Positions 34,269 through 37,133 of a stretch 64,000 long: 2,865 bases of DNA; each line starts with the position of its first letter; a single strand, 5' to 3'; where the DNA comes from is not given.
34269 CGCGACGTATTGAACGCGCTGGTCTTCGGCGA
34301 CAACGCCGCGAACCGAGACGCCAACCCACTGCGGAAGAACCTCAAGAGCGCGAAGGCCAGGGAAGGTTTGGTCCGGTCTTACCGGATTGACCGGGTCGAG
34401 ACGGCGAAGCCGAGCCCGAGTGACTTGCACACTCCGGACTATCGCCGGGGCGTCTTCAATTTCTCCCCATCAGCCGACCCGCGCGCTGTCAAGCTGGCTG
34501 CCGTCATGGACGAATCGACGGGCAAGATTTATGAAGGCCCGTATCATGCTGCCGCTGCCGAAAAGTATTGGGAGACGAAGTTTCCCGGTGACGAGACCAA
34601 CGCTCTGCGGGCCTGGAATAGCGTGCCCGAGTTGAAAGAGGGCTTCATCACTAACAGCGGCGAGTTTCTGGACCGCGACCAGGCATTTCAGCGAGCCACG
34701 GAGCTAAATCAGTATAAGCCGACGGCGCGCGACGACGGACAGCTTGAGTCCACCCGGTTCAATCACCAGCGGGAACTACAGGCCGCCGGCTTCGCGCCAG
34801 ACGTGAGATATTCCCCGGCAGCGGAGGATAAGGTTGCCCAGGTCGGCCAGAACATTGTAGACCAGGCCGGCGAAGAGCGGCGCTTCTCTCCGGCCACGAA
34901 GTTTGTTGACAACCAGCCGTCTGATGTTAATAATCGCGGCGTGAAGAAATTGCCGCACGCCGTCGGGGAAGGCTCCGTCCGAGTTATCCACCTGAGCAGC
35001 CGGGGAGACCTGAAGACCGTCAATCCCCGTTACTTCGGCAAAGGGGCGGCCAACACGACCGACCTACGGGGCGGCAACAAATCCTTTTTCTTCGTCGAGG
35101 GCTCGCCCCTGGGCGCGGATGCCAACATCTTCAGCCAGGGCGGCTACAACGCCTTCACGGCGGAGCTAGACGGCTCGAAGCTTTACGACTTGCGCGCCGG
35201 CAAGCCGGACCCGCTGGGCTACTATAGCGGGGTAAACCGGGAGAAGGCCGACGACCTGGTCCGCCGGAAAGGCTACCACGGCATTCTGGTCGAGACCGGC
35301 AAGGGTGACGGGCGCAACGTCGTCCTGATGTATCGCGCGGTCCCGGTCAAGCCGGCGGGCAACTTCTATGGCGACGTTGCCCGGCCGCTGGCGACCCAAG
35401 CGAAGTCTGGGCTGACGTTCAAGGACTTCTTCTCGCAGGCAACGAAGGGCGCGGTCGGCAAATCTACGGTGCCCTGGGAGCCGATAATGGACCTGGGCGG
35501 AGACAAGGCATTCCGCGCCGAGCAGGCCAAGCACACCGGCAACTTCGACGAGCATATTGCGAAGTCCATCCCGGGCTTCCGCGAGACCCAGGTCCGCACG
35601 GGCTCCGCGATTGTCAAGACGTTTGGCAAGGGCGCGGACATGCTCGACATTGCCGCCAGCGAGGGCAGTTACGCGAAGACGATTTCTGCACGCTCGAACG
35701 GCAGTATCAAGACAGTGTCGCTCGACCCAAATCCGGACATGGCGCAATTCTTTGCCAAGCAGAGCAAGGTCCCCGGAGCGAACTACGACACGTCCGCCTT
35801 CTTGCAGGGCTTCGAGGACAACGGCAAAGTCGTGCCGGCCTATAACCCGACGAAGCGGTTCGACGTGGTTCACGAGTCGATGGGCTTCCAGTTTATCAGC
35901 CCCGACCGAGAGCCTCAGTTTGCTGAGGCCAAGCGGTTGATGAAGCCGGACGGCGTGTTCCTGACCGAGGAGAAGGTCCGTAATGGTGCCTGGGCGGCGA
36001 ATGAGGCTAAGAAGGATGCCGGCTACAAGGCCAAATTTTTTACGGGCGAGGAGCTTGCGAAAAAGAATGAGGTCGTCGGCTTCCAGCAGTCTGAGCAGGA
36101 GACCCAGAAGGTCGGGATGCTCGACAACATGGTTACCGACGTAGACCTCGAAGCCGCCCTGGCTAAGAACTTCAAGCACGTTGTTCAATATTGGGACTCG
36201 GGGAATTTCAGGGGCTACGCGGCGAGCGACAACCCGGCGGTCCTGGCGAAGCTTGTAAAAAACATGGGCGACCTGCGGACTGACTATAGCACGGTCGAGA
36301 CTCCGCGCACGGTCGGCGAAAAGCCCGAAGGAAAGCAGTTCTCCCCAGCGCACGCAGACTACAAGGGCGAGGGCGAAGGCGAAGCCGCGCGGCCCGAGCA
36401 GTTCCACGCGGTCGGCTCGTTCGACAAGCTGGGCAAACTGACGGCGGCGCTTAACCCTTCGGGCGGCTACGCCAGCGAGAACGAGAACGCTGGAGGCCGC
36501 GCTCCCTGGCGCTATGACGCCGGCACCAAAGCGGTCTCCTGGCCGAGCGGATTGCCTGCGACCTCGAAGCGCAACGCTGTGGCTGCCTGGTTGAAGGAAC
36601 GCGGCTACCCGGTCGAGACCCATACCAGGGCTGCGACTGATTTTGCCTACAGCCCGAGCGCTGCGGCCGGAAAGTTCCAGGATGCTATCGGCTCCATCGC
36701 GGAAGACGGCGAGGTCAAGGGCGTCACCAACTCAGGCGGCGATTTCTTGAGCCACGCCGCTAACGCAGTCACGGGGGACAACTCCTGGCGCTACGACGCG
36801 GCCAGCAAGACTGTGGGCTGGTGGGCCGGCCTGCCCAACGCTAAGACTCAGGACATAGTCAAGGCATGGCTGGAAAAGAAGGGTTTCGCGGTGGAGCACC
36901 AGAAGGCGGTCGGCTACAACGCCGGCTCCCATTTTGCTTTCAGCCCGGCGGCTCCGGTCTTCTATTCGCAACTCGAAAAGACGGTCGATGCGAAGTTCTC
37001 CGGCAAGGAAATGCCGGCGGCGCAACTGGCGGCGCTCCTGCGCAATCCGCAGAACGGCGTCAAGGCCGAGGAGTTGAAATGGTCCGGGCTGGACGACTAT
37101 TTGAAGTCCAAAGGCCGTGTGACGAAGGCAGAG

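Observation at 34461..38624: Recurrent [FY]-S-P-[AS]-x pentapeptide at seven apparent domain boundaries of the giant protein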

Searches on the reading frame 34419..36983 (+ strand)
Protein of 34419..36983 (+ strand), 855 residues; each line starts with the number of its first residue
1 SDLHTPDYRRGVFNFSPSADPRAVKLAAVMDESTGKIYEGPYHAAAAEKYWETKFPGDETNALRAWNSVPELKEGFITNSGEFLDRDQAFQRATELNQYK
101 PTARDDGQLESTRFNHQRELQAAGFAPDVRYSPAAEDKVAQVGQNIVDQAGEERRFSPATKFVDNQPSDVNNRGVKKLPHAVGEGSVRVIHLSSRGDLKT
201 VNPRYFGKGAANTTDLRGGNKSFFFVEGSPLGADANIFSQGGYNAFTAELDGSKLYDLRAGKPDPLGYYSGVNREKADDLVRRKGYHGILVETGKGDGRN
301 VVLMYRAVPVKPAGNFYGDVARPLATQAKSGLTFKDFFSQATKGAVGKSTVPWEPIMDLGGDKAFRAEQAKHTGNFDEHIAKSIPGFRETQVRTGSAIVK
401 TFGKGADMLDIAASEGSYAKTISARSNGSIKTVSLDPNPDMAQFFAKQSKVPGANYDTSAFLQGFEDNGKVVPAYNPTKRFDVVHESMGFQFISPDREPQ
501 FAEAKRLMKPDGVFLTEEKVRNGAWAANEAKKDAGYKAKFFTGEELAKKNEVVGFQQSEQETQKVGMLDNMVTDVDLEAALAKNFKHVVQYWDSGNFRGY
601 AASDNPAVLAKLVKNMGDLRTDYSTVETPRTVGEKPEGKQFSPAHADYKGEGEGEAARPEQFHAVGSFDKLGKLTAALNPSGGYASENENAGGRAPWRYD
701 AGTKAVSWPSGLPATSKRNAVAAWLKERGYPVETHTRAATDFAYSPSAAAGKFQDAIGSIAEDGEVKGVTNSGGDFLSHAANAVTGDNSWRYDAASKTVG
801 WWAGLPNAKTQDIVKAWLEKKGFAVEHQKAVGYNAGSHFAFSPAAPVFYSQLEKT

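Call 23: find_homologous_proteins(query=window:34419-36983:+, max_evalue=0.001)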
Query window:34419-36983:+ (855 aa): 12 proteins with E <= 0.001 among 8000 candidates.
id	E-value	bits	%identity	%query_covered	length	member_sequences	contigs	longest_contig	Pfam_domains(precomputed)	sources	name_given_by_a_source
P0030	4.1e-119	418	59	36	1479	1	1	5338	PF13847.13,PF26092.1,PF13649.13,PF23802.2,PF08241.19,PF08242.19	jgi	jgi:tRNA (cmo5U34)-methyltransferase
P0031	7.2e-96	341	54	37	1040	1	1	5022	PF13489.13,PF13649.13,PF08241.19,PF08242.19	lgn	-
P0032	8.0e-94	334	54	35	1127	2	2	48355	PF13847.13,PF13489.13,PF03059.23,PF13649.13,PF20922.4,PF08241.19,PF08242.19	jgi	jgi:SAM-dependent methyltransferase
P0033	3.5e-93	332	52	35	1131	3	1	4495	PF13489.13,PF13649.13,PF08241.19,PF08242.19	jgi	jgi:ubiquinone/menaquinone biosynthesis C-methylase UbiE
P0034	1.4e-74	270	47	35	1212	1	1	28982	PF13649.13,PF08241.19,PF11697.14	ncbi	-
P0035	1.7e-63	234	44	36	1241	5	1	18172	PF13489.13,PF18760.8,PF23802.2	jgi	jgi:hypothetical protein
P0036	1.4e-52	197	41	34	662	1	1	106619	PF13489.13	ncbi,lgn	-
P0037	4.5e-51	192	39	40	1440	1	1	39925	PF13489.13,PF08242.19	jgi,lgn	jgi:hypothetical protein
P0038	3.3e-46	176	39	35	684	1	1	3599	PF13489.13,PF13649.13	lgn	-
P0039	3.3e-37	147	56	13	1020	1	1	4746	PF26092.1,PF18760.8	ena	-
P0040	1.3e-34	138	50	17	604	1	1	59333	-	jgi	jgi:hypothetical protein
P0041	1.2e-8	52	37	8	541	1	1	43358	PF26092.1,PF13508.14,PF00583.32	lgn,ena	-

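Call 55: predict_structure(alignment_id=A1)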
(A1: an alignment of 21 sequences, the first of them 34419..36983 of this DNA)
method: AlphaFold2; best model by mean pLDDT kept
length: 855 residues; sequences in the alignment: 21
mean_pLDDT: 65.4   pTM: 0.49
mean pLDDT of the five models: 65.4, 65.0, 64.3, 63.6, 63.4
residues with pLDDT >= 90: 289; 70-90: 90; 50-70: 95; < 50: 381
segments of 3 or more residues with pLDDT < 50: 1-10, 103-113, 115-119, 122-129, 131-253, 255-277, 289-330, 556-562, 637-694, 701-703, 730-789, 828-855
pLDDT, mean of each block of 10 residues (from residue 1): 38 76 95 94 90 83 66 93 94 88 47 48 44 43 42 35 38 36 36 39 42 40 37 40 41 45 42 48 52 44 42 34 40 76 89 95 97 95 97 98 97 95 98 96 96 97 88 95 94 90 98 97 92 95 87 55 63 95 98 97 98 97 96 65 36 33 34 43 35 51 54 62 59 41 38 42 38 40 45 58 60 72 59 35 35 36
secondary structure, 60 per line:
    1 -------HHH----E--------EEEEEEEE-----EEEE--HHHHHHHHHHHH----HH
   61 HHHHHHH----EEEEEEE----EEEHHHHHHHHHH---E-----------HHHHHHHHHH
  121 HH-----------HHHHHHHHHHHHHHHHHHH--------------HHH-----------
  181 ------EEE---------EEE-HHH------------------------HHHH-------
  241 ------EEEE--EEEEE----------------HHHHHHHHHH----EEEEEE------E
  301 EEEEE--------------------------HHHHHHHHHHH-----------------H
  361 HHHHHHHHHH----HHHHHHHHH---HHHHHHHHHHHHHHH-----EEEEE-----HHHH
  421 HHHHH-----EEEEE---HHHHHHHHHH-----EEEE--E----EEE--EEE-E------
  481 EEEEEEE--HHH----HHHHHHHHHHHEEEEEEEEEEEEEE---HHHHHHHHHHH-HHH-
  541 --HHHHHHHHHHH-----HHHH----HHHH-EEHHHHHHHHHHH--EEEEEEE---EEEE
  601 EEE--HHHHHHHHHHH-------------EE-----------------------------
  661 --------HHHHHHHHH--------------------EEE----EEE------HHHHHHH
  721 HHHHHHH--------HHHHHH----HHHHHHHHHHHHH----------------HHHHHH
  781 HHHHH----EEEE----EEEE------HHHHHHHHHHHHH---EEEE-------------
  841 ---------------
elements in order (helices of 4 or more, strands of 3 or more residues): E24-31 E37-40 H43-54 H59-67 E72-78 E83-85 H86-95 H111-122 H134-152 E187-189 E199-201 H230-233 E247-250 E253-257 H274-283 E288-293 E300-305 H332-342 H360-370 H375-383 H387-401 E407-411 H417-425 E431-435 H439-448 E454-457 E465-467 E470-472 E481-487 H497-507 E508-521 H525-535 H543-553 H559-562 H567-570 H574-584 E587-593 E597-603 H606-616 H669-677 E698-700 E705-707 H714-727 H736-741 H746-758 H775-785 E790-793 E798-801 H808-820 E824-827

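Call 58: find_encoding_contigs(protein=P0040, flank=10000, max_places=2)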
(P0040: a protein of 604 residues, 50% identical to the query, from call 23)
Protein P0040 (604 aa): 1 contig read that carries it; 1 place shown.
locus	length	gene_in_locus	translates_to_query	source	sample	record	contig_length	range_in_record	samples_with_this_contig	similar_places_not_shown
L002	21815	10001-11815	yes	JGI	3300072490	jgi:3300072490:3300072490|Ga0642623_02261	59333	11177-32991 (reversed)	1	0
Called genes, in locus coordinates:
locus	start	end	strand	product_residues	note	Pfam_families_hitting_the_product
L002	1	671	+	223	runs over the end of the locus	-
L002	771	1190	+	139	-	-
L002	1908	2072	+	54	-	-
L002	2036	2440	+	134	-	-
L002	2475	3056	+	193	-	-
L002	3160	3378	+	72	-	-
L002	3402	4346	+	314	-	-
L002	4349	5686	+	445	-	-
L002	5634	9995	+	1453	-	-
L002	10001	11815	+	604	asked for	-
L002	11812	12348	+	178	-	-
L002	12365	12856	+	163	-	PF23802:DUF7178 (faint)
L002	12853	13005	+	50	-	-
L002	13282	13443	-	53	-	-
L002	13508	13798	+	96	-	-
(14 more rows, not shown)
